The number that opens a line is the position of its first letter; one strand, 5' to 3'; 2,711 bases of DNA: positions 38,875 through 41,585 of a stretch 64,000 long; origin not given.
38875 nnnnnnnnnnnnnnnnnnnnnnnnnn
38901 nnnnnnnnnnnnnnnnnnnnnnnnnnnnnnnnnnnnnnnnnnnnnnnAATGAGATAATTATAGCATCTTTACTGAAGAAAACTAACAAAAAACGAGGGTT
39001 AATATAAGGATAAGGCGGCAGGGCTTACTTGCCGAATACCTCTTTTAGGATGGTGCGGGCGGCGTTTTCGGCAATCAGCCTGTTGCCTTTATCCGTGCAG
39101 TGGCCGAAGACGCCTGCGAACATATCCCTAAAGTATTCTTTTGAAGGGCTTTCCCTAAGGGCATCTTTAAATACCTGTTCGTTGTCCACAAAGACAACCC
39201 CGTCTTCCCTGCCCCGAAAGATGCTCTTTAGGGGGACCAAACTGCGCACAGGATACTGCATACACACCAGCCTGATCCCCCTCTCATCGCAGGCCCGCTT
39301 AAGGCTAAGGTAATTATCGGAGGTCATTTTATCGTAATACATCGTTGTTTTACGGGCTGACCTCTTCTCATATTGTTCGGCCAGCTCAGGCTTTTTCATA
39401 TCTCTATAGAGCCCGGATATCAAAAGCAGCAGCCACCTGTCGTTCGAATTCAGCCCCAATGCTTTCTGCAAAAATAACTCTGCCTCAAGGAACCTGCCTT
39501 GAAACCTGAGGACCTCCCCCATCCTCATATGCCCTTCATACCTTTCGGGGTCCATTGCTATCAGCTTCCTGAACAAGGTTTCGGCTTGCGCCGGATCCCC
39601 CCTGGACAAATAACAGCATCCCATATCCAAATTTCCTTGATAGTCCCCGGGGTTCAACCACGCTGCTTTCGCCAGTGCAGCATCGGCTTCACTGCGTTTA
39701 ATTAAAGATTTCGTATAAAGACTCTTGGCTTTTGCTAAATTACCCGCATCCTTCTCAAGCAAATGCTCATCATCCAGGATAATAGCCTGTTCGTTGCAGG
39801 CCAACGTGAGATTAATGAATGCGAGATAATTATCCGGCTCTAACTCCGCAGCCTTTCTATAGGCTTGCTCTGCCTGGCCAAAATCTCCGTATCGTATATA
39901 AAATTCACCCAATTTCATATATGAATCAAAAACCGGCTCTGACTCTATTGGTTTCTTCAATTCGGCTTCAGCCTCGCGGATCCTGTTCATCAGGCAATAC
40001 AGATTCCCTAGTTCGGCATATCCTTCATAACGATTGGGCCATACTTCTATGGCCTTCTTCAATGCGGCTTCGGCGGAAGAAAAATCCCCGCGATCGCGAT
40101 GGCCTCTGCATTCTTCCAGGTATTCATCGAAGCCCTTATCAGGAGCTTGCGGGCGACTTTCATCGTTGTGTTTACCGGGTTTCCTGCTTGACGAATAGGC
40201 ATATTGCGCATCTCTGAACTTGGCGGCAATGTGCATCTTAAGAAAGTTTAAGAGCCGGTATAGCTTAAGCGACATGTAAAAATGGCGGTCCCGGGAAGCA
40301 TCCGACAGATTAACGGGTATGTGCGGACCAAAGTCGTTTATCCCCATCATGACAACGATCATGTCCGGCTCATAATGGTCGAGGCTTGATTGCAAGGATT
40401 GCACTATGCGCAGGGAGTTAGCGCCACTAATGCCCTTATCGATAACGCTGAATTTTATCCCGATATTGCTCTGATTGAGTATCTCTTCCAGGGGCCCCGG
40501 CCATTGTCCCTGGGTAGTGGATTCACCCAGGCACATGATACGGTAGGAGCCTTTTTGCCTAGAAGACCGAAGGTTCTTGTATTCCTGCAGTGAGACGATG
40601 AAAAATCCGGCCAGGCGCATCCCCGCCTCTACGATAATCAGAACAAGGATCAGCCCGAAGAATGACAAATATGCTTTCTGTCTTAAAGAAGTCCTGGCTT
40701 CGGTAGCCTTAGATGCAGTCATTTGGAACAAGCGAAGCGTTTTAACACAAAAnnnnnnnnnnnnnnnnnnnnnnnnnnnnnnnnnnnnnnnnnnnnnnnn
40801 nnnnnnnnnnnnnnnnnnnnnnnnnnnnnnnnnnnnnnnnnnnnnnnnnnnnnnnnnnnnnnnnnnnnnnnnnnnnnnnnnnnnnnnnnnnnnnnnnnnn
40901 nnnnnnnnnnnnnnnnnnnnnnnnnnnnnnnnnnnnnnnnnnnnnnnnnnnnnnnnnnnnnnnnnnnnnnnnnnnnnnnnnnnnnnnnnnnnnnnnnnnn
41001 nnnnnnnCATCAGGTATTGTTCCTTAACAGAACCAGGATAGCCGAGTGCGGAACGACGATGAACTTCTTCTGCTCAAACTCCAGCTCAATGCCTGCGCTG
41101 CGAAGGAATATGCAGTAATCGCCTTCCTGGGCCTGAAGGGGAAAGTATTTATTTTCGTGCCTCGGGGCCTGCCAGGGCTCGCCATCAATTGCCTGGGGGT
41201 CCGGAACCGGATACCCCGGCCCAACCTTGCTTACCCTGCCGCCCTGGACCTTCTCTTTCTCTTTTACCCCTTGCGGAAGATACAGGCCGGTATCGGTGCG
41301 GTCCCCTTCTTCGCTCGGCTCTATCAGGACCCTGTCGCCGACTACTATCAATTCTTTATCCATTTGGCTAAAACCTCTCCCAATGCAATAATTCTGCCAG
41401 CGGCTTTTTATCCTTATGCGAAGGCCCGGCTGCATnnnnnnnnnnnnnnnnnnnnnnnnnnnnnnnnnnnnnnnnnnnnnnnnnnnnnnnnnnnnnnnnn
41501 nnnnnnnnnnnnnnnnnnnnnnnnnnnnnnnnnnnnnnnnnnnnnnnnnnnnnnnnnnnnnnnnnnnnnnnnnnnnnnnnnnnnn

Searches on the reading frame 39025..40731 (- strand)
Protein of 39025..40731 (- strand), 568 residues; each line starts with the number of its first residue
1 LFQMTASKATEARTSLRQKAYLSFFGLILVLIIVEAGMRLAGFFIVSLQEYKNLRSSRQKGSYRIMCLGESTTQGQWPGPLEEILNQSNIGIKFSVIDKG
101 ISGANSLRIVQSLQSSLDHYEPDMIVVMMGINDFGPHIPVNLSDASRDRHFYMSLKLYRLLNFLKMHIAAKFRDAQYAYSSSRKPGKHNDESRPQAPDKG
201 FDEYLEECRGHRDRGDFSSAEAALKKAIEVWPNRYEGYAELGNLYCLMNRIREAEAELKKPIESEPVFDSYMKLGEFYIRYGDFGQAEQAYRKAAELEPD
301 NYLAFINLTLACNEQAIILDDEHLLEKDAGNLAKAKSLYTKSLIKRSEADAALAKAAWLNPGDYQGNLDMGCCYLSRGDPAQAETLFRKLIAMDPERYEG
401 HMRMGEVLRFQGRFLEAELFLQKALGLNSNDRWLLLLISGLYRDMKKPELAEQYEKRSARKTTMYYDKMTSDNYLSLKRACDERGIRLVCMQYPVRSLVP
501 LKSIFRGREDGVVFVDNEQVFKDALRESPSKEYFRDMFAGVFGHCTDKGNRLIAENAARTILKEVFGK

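Call 7: search_protein_families(library=pfam, proteins=[window:39025-40731:-], max_evalue=0.001)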
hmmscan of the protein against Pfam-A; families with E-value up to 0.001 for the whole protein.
window:39025-40731:- (568 aa): 18 families
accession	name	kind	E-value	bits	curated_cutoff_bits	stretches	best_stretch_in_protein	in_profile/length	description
PF07719.23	TPR_2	-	5.8e-20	70.2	27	1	270-301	3-34/34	Tetratricopeptide repeat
PF00515.34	TPR_1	-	3.1e-19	68.4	27.8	1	269-301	2-34/34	Tetratricopeptide repeat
PF14559.12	TPR_19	-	5.8e-19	68.6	25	2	213-266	3-56/68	Tetratricopeptide repeat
PF13181.12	TPR_8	-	1e-18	66.3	25.7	1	269-301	2-34/34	Tetratricopeptide repeat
PF13432.12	TPR_16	-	1.1e-15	58.2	32.7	1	369-431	2-64/65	Tetratricopeptide repeat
PF13428.12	TPR_14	-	1.4e-14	53.6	23.5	1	270-308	3-41/44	Tetratricopeptide repeat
PF13431.12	TPR_17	-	2.7e-13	49.5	24.4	0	224-255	2-33/34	Tetratricopeptide repeat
PF13424.12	TPR_12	-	9.2e-13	48.6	30.1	0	402-458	7-71/77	Tetratricopeptide repeat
PF13472.12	Lipase_GDSL_2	-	9.7e-09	36.4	32.9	1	67-146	1-87/178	GDSL-like Lipase/Acylhydrolase family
PF13414.12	TPR_11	-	1.9e-08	34.3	26.8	0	212-245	5-38/42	TPR repeat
PF13374.12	TPR_10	-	5.6e-08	33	27.5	0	211-231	12-32/42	Tetratricopeptide repeat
PF13176.12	TPR_7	-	1.9e-07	31.1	27.9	0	370-396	5-33/36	Tetratricopeptide repeat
PF13174.12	TPR_6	-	2.9e-07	31.1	26.3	0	369-395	5-31/33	Tetratricopeptide repeat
PF00657.28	Lipase_GDSL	-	1.7e-05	25.5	23.6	1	65-149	1-100/208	GDSL-like Lipase/Acylhydrolase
PF23914.1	TPR_CcmH_CycH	-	3.6e-05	24.1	42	0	271-306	53-88/158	Cytochrome c-type biogenesis protein H TPR domain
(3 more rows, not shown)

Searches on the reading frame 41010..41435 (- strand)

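Call 50: search_protein_families(library=pfam, proteins=[window:41010-41435:-], max_evalue=0.001)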
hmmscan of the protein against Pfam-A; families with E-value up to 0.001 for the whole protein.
window:41010-41435:- (141 aa): 1 family
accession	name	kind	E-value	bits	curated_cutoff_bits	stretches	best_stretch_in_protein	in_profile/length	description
PF00166.26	Cpn10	-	1.3e-13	51.2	21.1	1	31-77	4-48/93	Chaperonin 10 Kd subunit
